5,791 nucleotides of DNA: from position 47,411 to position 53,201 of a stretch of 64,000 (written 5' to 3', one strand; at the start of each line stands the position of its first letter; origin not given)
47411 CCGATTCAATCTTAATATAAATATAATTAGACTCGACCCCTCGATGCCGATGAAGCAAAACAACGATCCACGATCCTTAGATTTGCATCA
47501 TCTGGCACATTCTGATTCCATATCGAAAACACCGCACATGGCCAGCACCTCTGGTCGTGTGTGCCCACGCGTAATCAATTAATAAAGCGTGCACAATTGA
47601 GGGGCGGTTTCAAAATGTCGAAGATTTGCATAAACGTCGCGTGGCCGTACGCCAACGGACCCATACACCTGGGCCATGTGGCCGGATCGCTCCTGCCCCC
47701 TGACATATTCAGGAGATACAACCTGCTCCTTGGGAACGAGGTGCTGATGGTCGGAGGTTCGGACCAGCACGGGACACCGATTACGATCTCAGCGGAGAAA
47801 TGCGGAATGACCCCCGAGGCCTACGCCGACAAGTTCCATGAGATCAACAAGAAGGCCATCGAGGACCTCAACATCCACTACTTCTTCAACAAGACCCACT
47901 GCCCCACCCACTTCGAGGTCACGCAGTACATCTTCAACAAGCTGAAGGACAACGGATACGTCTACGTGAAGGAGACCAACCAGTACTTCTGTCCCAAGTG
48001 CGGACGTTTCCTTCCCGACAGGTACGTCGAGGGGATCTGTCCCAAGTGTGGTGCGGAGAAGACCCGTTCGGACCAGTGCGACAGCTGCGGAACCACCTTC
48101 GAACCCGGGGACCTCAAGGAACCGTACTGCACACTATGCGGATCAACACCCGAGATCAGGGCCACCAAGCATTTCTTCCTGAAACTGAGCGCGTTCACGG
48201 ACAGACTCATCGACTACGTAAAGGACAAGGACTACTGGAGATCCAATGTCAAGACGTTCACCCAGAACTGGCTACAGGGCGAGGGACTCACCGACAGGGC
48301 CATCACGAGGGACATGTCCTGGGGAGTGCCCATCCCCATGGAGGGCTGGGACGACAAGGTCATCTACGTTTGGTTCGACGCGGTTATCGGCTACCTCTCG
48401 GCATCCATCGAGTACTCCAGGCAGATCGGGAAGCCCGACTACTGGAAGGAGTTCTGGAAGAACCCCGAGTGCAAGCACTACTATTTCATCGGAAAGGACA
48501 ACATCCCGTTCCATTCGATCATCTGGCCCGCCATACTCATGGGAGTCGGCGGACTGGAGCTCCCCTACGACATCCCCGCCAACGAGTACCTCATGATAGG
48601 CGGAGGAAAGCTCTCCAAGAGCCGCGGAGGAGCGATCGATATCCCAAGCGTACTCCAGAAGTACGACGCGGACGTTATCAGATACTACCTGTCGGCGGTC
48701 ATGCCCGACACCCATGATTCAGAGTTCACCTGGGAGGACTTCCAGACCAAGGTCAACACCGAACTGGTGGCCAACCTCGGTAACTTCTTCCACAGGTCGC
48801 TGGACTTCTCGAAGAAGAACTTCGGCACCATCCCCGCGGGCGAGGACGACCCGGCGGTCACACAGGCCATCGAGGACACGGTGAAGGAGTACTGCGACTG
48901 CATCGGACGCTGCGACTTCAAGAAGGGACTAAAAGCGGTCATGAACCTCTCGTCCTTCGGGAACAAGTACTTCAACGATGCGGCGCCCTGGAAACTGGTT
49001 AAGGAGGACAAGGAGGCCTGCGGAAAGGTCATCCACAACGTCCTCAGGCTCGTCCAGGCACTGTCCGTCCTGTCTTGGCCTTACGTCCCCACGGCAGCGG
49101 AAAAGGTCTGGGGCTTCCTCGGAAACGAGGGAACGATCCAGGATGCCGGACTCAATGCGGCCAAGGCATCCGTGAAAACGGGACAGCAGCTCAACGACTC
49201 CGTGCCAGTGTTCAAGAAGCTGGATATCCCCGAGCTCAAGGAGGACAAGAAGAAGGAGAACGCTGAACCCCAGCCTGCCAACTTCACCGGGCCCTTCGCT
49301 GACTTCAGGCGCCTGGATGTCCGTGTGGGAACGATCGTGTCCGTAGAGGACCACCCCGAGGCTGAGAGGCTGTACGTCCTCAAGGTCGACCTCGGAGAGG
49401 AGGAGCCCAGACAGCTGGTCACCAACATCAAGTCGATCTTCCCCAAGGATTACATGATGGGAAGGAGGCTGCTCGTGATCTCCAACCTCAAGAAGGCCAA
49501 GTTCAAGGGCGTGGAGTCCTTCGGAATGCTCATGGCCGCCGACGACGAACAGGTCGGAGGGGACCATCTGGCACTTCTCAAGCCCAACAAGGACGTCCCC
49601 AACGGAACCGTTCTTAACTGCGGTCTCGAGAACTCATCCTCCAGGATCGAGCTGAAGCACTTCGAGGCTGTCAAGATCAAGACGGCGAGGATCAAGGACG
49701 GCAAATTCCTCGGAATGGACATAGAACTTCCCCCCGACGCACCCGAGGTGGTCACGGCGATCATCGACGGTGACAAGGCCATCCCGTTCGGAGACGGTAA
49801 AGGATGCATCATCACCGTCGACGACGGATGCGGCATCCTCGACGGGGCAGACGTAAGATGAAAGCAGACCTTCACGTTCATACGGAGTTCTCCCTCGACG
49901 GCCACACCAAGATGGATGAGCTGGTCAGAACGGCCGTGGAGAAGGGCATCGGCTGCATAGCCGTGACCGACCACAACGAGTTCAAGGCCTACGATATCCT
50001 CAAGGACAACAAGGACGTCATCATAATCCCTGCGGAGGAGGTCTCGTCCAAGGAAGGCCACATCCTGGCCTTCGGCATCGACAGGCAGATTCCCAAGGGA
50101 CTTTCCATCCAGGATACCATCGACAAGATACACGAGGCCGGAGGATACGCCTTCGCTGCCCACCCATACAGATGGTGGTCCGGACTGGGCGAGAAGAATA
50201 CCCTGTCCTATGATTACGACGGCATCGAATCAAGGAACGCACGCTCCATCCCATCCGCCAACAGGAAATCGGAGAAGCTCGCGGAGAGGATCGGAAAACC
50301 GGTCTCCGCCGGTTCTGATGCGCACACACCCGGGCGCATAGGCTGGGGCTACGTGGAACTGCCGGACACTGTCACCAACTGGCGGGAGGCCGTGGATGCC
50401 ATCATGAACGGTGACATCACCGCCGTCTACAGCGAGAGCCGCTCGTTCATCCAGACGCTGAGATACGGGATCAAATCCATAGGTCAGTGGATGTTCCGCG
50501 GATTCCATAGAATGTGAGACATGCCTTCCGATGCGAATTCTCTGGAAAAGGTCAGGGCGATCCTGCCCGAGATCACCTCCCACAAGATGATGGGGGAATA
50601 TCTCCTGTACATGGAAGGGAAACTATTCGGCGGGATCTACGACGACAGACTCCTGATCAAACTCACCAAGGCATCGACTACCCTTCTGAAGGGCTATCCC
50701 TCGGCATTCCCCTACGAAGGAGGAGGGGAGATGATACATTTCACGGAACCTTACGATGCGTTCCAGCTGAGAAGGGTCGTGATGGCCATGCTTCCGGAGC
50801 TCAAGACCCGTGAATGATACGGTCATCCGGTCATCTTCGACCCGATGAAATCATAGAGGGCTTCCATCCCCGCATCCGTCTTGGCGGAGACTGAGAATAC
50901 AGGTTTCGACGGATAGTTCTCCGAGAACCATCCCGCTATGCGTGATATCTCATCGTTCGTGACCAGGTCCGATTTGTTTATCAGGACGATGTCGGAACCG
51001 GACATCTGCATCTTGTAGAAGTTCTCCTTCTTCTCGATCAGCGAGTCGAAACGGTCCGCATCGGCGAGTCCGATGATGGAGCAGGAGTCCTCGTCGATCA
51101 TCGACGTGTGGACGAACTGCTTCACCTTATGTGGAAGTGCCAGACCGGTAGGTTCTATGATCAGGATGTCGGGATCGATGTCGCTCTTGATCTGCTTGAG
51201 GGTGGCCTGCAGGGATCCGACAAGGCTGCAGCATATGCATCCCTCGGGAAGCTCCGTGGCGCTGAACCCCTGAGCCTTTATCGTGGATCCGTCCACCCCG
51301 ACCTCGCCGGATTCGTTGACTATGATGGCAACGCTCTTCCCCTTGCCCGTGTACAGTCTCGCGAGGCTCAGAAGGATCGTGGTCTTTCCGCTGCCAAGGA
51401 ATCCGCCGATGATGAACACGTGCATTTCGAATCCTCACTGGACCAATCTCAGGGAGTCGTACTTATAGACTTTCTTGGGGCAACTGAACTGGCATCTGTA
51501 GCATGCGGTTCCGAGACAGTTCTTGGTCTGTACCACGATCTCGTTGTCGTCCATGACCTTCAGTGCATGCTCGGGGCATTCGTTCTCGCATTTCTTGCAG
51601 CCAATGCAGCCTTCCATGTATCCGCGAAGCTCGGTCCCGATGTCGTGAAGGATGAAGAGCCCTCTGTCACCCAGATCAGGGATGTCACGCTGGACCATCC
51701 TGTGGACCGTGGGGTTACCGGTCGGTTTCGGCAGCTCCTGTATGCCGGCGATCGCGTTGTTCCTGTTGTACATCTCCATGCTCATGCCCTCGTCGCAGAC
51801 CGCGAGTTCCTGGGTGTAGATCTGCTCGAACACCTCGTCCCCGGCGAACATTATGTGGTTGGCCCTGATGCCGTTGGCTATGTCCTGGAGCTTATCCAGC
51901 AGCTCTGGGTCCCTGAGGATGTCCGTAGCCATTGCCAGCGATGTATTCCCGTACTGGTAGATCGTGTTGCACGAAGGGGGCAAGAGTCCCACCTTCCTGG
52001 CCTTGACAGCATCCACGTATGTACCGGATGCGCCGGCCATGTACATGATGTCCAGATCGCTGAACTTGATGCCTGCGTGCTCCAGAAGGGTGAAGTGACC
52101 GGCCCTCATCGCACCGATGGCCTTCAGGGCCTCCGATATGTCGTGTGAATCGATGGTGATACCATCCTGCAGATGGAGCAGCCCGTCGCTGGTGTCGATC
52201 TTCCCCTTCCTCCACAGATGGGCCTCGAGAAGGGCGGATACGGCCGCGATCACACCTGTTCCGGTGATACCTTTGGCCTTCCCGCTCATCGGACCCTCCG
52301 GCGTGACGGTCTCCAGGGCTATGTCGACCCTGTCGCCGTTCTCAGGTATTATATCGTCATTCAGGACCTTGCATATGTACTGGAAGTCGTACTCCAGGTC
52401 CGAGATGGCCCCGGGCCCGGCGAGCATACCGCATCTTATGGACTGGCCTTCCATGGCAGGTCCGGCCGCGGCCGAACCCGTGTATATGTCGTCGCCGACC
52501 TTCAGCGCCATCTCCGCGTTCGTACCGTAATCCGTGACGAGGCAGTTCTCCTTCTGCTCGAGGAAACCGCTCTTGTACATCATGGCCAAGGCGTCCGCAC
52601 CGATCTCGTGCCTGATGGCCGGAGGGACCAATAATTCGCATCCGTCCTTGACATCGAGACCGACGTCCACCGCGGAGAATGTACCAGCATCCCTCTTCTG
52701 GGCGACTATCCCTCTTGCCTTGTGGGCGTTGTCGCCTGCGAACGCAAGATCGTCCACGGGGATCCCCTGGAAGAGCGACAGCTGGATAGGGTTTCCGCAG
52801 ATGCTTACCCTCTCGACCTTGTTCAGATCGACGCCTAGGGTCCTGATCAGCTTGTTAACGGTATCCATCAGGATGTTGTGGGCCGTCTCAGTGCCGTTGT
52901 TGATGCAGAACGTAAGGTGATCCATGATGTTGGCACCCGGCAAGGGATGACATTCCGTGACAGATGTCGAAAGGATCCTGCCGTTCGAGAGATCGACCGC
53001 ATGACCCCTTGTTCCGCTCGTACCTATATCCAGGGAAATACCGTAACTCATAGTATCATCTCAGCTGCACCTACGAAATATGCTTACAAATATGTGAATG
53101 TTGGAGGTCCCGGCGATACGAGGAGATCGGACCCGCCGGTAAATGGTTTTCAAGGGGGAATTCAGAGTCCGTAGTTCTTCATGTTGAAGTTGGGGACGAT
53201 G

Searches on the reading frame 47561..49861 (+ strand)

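Call 79: search_protein_families(library=pfam, proteins=[window:47561-49861:+])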
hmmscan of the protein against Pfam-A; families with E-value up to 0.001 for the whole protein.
window:47561-49861:+ (766 aa): 5 families
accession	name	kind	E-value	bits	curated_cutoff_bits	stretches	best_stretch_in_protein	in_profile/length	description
PF09334.17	tRNA-synt_1g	-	5e-146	486.9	20.1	1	23-413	2-390/391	tRNA synthetases class I (M)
PF01588.26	tRNA_bind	-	1.4e-26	92.9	27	1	587-683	1-95/96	Putative tRNA binding domain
PF00133.28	tRNA-synt_1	-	3.9e-21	75.7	22.7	1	20-260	23-245/414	tRNA synthetases class I (I, L, M and V)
PF19303.5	Anticodon_3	-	2.1e-17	63.8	23.5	1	426-558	7-139/152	Anticodon binding domain of methionyl tRNA ligase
PF01406.26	tRNA-synt_1e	-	2.6e-09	37.3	27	0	341-379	244-282/301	tRNA synthetases class I (C) catalytic domain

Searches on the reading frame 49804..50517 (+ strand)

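Call 79: search_protein_families(library=pfam, proteins=[window:49804-50517:+])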
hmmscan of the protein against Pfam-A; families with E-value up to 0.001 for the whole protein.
window:49804-50517:+ (237 aa): 2 families
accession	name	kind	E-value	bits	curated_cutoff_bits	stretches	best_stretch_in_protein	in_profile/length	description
PF13263.12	PHP_C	-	7e-14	51.6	21.3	1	150-204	1-55/56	PHP-associated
PF02811.25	PHP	-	7.2e-12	46.4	26.4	1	22-63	1-41/164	PHP domain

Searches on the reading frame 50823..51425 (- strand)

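Call 6: search_protein_families(library=pfam, proteins=[window:50823-51425:-])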
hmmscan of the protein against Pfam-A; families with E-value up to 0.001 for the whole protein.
window:50823-51425:- (200 aa): 1 family
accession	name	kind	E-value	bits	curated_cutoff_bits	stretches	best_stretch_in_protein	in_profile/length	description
PF02492.25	cobW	-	7.2e-39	133.7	20.7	1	3-176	2-178/180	CobW/HypB/UreG, nucleotide-binding domain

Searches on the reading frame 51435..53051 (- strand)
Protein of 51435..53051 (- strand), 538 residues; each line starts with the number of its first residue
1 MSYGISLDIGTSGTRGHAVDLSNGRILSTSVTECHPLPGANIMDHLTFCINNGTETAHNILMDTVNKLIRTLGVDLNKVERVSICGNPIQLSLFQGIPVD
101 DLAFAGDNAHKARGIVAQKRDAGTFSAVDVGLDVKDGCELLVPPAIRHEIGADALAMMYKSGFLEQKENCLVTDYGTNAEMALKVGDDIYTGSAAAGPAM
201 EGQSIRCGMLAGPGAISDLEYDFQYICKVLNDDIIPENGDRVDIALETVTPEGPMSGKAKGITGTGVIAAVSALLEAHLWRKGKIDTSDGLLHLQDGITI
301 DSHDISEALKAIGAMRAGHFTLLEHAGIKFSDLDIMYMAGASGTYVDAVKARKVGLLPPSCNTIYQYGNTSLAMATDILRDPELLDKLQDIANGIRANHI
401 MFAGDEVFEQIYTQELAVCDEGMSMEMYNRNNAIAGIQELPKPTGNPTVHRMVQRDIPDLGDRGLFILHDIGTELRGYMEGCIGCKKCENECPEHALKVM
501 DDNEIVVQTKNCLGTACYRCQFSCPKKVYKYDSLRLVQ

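Call 6: search_protein_families(library=pfam, proteins=[window:51435-53051:-])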
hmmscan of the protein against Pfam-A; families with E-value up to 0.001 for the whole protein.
window:51435-53051:- (538 aa): 8 families
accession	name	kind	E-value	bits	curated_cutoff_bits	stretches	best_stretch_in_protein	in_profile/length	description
PF14574.11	RACo_C_ter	-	2.3e-66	224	27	1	168-427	1-259/261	C-terminal domain of RACo the ASKHA domain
PF17651.6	Raco_middle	-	6.7e-14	52.3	26.8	1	3-163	1-160/163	RACo middle region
PF12838.12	Fer4_7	-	8.4e-06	26.6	27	1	482-528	2-52/52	4Fe-4S dicluster domain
PF13187.11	Fer4_9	-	8.1e-05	23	27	1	482-527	2-50/52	4Fe-4S dicluster domain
PF00037.32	Fer4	-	0.00015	21.9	21.1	1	480-498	6-24/24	4Fe-4S binding domain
PF12837.12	Fer4_6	-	0.0002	21.6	25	0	482-497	9-24/24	4Fe-4S binding domain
PF14697.11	Fer4_21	-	0.00022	21.7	35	1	480-525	6-52/59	4Fe-4S dicluster domain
PF13237.11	Fer4_10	-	0.00031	21.1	25.5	1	480-525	7-53/53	4Fe-4S dicluster domain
